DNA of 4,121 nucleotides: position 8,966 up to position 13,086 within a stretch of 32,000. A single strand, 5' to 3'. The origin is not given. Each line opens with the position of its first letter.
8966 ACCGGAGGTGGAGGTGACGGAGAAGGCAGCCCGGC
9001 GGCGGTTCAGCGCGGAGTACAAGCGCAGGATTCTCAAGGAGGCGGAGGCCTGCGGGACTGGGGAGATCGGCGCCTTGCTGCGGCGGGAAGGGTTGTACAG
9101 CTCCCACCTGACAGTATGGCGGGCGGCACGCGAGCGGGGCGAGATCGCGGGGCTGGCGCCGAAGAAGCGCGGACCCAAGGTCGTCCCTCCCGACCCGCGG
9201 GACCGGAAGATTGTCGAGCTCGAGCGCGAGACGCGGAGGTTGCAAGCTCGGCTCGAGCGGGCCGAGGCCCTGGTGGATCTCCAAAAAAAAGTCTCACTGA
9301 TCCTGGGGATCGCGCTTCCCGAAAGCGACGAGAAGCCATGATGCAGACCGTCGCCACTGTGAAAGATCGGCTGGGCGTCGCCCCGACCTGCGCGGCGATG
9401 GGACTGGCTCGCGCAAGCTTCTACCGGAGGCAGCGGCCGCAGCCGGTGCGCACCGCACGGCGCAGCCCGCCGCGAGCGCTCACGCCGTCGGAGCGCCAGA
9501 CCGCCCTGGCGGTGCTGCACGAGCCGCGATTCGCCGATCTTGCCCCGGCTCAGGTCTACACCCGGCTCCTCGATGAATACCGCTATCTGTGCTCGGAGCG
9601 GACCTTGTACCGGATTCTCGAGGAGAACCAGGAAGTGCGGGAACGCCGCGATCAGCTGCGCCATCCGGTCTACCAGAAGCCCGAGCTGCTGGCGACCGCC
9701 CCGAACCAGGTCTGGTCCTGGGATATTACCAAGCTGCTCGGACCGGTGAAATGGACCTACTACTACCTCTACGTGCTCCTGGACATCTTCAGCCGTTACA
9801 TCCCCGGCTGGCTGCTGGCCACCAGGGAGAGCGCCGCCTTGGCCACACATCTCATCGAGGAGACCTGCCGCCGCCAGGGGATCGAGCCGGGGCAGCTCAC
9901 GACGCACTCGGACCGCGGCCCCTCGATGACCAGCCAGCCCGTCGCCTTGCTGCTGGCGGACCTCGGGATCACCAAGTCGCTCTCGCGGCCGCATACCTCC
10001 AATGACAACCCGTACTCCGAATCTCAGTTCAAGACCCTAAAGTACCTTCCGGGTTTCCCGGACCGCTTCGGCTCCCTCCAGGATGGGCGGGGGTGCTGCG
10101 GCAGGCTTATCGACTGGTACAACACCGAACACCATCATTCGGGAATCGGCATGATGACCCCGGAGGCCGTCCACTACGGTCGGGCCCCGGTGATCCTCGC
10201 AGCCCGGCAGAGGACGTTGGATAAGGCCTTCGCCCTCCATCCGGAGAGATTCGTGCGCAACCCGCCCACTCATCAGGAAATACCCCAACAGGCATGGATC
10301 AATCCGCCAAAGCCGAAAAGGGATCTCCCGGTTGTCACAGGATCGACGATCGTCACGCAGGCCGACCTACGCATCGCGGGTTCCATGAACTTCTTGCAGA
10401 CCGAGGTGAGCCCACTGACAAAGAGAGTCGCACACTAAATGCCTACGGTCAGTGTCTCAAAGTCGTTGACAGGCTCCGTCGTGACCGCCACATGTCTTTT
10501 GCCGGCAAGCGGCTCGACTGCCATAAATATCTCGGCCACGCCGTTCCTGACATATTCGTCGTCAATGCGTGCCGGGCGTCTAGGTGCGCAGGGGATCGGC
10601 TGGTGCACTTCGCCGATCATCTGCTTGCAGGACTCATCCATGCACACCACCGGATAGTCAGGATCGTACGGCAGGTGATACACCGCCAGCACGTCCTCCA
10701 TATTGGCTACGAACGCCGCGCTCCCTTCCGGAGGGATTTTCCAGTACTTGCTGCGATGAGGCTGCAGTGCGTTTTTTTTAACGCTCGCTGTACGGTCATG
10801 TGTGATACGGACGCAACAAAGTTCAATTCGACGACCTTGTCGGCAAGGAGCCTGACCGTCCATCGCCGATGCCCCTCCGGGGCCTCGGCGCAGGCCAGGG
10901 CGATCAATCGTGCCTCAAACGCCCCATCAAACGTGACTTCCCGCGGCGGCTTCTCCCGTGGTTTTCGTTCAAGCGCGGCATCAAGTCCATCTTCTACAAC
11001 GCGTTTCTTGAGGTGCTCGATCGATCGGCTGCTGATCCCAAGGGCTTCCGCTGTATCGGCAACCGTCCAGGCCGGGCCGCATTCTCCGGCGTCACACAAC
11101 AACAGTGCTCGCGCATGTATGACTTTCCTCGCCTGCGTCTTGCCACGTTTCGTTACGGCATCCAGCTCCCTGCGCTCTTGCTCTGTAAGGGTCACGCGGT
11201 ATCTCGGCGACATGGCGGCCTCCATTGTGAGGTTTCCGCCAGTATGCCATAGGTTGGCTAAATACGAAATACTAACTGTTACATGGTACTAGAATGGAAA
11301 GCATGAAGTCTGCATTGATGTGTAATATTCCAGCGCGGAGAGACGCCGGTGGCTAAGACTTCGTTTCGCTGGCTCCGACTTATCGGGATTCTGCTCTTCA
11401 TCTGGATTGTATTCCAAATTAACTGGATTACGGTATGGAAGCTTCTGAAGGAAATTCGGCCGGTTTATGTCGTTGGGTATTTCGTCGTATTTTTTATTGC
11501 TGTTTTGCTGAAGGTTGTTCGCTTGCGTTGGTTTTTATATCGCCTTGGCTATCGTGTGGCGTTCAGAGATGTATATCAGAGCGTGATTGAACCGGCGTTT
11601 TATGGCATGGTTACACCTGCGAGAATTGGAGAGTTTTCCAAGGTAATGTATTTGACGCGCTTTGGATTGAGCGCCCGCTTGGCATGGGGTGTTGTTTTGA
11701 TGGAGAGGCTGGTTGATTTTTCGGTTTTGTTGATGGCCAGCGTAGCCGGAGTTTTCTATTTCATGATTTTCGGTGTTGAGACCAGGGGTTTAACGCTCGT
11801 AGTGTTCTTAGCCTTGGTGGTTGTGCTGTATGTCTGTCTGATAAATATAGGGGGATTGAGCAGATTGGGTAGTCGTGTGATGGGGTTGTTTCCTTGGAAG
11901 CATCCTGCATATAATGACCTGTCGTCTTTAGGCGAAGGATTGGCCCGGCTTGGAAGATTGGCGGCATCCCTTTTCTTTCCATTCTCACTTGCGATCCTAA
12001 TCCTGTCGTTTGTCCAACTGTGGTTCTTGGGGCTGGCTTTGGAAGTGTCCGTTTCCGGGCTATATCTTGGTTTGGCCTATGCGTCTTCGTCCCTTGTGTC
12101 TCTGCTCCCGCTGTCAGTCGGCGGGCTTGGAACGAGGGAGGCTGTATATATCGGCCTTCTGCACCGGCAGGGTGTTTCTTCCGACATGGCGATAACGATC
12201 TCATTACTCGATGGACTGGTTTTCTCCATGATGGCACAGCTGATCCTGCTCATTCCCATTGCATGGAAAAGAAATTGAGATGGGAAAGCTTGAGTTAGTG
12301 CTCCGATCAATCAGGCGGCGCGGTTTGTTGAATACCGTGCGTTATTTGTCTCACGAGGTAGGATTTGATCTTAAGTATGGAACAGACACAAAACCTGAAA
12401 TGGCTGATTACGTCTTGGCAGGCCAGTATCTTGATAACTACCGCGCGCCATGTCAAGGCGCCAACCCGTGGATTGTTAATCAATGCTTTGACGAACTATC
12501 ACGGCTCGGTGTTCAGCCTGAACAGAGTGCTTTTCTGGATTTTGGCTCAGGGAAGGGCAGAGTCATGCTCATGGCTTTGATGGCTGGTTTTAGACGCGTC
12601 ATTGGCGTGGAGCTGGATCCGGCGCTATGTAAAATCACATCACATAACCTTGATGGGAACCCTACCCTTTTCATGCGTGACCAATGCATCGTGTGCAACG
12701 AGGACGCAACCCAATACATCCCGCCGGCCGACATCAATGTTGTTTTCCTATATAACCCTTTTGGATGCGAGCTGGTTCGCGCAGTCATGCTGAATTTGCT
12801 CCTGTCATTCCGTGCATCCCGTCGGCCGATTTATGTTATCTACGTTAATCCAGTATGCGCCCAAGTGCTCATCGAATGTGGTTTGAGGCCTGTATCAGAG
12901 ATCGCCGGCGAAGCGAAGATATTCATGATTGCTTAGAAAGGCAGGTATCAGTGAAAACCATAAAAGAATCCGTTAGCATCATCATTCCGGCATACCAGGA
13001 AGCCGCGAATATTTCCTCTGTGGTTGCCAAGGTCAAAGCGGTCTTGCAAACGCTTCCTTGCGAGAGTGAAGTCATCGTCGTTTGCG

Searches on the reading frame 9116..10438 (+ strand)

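Call 13: search_protein_families(library=pfam, proteins=[window:9116-10438:+], max_evalue=0.001)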
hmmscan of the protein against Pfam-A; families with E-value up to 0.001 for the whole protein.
window:9116-10438:+ (440 aa): 3 families
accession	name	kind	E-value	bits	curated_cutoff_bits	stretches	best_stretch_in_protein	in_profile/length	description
PF00665.32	rve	-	1.1e-22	80.6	32.6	1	194-294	2-101/102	Integrase core domain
PF13683.12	rve_3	-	1.7e-13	50.5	26.5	1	284-349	2-67/67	Integrase core domain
PF13565.12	HTH_32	-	0.00032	21.6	33.7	1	114-168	22-73/73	Homeodomain-like domain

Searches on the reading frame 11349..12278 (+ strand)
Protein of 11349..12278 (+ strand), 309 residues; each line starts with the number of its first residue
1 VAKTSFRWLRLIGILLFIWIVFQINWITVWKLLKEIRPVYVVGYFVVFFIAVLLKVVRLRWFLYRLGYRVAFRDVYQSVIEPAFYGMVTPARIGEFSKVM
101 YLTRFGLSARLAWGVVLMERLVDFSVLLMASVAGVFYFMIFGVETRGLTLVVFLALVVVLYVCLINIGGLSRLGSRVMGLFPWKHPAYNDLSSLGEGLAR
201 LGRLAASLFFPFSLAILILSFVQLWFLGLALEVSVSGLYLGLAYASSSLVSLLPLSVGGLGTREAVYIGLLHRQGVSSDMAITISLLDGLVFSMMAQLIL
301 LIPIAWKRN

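Call 13: search_protein_families(library=pfam, proteins=[window:11349-12278:+], max_evalue=0.001)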
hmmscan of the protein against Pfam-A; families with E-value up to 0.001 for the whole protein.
window:11349-12278:+ (309 aa): 1 family
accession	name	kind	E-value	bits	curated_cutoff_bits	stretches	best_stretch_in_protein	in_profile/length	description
PF03706.18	LPG_synthase_TM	-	3.1e-35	122.6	33.4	1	12-291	7-293/302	Lysylphosphatidylglycerol synthase TM region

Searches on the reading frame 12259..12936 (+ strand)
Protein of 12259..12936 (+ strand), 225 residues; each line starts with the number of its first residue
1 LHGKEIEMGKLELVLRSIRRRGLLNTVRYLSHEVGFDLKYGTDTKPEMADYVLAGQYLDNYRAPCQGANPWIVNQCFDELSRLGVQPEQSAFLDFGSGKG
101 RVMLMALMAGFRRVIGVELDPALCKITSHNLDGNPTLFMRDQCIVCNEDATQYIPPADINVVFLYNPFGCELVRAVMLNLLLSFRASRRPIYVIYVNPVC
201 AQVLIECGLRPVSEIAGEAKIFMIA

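Call 13: search_protein_families(library=pfam, proteins=[window:12259-12936:+], max_evalue=0.001)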
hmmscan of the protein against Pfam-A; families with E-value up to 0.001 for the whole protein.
window:12259-12936:+ (225 aa): 1 family
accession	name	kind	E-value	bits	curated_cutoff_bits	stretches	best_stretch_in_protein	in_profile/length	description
PF08123.19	DOT1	-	0.0003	20.8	23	1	80-130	35-85/205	Histone methylation protein DOT1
